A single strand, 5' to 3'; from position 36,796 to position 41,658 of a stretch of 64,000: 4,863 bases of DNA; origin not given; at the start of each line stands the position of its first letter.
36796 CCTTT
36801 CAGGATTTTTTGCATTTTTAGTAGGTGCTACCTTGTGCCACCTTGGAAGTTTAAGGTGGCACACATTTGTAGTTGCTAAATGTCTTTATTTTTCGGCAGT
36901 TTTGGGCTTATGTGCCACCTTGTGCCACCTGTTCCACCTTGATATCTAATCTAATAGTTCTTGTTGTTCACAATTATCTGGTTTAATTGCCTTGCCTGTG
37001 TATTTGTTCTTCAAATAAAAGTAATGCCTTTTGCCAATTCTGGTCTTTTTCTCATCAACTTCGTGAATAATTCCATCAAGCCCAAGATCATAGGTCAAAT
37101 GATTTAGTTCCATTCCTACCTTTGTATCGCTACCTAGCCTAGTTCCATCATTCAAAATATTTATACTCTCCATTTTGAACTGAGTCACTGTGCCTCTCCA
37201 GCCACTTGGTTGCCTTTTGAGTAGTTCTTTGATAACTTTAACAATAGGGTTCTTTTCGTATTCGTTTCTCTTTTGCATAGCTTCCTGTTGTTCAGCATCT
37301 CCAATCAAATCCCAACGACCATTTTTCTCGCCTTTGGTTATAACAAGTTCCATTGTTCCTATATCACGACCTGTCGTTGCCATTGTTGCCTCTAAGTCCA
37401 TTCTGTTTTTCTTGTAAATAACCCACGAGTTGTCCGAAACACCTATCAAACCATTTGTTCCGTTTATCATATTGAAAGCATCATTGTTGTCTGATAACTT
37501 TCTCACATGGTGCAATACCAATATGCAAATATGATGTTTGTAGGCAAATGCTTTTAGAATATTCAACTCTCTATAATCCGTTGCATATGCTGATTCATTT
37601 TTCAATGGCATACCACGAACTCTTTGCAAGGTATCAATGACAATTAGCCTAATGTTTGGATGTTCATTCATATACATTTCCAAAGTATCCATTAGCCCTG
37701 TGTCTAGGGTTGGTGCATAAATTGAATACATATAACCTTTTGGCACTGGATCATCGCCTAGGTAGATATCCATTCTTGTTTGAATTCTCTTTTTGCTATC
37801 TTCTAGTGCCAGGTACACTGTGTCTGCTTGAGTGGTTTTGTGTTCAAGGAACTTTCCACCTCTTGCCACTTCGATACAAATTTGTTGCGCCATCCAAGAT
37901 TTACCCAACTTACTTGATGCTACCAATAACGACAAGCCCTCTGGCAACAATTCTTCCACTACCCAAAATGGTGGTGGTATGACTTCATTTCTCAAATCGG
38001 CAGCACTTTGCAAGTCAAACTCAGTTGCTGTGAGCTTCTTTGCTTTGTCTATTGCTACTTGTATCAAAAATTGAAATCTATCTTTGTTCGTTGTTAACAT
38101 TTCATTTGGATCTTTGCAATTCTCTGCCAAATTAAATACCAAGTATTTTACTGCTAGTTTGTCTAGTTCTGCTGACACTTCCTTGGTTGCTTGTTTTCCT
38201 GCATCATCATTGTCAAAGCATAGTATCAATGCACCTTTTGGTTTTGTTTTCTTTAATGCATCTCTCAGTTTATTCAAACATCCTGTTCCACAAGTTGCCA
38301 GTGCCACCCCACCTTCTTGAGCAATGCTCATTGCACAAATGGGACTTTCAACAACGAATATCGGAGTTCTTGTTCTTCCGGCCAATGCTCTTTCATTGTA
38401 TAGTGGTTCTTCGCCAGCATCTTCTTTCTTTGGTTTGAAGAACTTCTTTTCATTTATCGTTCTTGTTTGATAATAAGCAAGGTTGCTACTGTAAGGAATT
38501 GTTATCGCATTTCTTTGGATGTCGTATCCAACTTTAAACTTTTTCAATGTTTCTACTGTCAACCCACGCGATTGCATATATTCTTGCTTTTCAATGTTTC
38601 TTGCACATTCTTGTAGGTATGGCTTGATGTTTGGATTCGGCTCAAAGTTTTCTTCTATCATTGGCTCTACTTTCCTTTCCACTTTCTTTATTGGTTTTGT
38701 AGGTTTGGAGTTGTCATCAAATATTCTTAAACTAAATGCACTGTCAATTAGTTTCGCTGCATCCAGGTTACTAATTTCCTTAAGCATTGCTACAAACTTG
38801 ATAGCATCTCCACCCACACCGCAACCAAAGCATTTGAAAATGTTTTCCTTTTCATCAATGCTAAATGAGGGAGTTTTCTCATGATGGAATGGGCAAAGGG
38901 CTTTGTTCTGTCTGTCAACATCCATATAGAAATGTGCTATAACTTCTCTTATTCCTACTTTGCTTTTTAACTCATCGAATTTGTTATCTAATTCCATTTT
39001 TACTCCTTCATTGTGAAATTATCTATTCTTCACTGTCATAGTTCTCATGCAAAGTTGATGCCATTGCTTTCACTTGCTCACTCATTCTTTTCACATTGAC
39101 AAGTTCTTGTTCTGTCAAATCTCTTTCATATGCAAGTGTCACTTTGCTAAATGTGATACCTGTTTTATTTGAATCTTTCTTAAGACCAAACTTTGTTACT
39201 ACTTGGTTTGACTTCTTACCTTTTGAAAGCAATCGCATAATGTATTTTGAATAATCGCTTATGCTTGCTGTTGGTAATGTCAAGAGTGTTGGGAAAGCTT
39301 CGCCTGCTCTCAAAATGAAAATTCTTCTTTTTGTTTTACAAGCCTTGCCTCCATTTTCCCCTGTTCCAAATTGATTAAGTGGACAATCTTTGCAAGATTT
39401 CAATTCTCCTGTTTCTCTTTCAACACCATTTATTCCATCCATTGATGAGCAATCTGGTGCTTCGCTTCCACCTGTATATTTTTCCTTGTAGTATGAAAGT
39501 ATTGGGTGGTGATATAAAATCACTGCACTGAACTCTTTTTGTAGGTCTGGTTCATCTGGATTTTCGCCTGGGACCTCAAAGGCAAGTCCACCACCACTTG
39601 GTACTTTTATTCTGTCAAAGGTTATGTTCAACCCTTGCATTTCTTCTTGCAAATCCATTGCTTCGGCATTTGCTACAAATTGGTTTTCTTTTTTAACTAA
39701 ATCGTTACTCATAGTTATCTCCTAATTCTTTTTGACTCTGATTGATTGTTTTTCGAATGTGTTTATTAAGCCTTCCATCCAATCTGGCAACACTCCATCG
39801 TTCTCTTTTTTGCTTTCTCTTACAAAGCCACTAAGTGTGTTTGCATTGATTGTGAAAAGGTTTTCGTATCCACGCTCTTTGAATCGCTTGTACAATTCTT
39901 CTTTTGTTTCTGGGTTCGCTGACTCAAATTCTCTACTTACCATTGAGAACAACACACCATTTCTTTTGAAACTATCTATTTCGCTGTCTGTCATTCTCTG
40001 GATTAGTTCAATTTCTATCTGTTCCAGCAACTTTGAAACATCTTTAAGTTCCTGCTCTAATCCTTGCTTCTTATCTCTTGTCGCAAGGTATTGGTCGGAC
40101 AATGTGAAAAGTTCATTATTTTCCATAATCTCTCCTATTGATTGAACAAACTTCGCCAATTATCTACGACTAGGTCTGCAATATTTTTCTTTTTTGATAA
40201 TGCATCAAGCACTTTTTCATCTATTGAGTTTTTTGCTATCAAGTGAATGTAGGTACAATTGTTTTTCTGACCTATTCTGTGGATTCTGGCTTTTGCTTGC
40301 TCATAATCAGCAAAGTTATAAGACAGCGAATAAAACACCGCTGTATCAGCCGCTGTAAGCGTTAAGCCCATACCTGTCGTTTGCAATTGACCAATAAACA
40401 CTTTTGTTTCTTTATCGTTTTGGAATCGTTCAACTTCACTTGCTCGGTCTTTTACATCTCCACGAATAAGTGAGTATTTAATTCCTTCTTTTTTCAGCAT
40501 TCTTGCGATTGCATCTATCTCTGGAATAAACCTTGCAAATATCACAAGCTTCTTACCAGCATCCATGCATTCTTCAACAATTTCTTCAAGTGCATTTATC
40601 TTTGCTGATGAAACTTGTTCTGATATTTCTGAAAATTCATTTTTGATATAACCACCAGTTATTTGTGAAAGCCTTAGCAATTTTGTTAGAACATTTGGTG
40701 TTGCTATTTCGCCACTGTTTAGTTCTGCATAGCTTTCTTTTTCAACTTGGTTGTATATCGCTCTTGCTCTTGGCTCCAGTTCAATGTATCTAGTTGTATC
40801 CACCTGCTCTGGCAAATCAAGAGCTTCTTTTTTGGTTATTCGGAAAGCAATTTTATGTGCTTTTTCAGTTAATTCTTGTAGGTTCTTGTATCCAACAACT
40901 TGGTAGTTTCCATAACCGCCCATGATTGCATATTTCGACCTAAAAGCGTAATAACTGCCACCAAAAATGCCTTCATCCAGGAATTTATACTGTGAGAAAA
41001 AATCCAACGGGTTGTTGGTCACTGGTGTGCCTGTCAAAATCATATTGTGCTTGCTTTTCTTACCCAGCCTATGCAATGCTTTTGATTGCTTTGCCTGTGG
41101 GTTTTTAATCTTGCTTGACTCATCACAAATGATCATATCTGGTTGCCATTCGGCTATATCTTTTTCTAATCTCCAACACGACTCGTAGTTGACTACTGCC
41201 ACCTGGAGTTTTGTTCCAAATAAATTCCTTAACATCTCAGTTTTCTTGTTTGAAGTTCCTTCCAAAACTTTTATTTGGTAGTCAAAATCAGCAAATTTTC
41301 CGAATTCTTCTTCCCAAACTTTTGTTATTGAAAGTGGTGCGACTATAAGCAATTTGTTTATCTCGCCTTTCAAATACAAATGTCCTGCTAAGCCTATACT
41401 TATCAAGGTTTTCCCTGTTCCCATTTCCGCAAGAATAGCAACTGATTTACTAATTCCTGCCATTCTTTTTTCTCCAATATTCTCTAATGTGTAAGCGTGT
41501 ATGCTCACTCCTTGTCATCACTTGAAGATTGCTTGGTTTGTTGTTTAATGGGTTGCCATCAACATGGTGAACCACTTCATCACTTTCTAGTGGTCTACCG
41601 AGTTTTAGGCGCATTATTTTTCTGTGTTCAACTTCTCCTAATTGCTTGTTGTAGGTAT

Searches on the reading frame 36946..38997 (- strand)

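Call 65: search_protein_families(library=pfam, proteins=[window:36946-38997:-], max_evalue=0.00001)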
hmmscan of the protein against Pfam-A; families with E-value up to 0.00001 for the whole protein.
window:36946-38997:- (683 aa): 3 families
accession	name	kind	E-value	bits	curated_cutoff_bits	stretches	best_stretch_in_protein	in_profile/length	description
PF13481.12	AAA_25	-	6.5e-25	88.3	27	1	325-502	3-194/195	AAA domain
PF01807.25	Zn_ribbon_DnaG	-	1.7e-21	76.3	24.9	1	6-92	5-93/98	CHC2 zinc finger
PF13155.12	Toprim_2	-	6e-14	52.6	22.1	1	214-301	1-88/88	Toprim-like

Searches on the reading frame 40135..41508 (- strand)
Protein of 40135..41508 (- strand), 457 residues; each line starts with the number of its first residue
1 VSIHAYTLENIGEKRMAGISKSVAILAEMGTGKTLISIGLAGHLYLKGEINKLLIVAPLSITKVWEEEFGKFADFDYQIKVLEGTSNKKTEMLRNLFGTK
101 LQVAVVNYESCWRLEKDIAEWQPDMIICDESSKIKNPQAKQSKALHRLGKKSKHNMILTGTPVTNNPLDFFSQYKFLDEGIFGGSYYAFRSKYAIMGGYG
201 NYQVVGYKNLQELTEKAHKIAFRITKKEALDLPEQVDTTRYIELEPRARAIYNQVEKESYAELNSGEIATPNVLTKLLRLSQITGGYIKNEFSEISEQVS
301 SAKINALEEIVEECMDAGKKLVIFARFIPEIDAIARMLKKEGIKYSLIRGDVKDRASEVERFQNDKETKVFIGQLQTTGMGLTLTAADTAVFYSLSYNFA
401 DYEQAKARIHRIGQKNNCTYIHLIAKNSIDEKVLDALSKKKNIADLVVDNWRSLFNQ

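Call 78: search_protein_families(library=pfam, proteins=[window:40135-41508:-], max_evalue=0.00001)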
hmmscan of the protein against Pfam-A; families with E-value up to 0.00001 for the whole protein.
window:40135-41508:- (457 aa): 3 families
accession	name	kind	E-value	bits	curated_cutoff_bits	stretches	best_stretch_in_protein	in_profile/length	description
PF00176.29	SNF2-rel_dom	-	6.1e-35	121.2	24.9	1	25-283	21-284/290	SNF2-related domain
PF00271.37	Helicase_C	-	6.4e-15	55.8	23.5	1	303-413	2-110/110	Helicase conserved C-terminal domain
PF04851.21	ResIII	-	1.1e-10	42.1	22.5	1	21-162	24-162/164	Type III restriction enzyme, res subunit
